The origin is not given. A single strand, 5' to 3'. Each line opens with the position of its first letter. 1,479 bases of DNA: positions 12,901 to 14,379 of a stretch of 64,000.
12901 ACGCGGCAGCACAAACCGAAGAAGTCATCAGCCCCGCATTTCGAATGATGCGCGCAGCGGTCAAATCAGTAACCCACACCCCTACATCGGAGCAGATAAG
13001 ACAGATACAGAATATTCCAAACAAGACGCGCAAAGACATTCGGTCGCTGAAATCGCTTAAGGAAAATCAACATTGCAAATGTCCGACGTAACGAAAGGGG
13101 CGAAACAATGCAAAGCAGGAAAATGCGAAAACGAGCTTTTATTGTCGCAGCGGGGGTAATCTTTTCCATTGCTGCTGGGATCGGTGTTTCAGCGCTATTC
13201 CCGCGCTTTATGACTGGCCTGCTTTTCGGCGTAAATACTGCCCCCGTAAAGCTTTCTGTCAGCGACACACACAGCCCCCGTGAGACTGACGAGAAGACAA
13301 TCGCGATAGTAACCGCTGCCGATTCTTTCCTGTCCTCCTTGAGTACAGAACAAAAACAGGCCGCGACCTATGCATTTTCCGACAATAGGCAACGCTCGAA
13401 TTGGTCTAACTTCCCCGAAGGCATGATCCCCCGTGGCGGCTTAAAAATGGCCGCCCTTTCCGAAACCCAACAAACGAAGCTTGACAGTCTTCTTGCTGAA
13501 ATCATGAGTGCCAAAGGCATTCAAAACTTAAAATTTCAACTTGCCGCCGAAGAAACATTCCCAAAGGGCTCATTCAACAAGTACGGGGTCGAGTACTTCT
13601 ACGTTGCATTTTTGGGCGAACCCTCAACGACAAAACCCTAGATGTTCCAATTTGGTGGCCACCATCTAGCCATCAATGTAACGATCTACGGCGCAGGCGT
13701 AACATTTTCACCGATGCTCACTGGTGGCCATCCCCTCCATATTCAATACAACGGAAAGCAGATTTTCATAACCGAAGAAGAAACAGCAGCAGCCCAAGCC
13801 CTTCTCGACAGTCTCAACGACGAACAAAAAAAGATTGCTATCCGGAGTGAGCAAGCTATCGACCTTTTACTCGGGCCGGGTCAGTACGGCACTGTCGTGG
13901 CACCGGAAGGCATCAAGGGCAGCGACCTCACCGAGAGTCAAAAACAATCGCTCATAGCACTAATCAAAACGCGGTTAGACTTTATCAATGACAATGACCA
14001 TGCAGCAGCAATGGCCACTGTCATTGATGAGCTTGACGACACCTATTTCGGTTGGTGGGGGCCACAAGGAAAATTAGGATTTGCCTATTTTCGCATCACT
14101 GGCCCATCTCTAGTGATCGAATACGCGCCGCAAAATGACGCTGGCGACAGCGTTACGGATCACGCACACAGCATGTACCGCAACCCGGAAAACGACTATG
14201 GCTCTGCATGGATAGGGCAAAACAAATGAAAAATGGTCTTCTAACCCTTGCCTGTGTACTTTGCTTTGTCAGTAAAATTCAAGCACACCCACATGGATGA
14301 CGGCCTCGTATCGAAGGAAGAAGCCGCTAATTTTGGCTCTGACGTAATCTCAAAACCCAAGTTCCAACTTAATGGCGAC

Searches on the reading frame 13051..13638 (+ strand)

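Call 45: search_protein_families(library=pfam, proteins=[window:13051-13638:+], max_evalue=0.001)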
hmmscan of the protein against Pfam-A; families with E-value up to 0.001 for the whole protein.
window:13051-13638:+ (196 aa): 1 family
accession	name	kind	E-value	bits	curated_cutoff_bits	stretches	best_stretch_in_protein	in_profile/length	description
PF12006.13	DUF3500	-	3.2e-18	66.7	27.2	1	81-195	3-106/297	Protein of unknown function (DUF3500)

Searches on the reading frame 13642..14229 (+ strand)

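Call 45: search_protein_families(library=pfam, proteins=[window:13642-14229:+], max_evalue=0.001)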
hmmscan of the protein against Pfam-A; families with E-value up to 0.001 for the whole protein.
window:13642-14229:+ (195 aa): 1 family
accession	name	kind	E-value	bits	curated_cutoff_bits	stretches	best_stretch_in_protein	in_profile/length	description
PF12006.13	DUF3500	-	2.5e-44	152.4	27.2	1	2-187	110-296/297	Protein of unknown function (DUF3500)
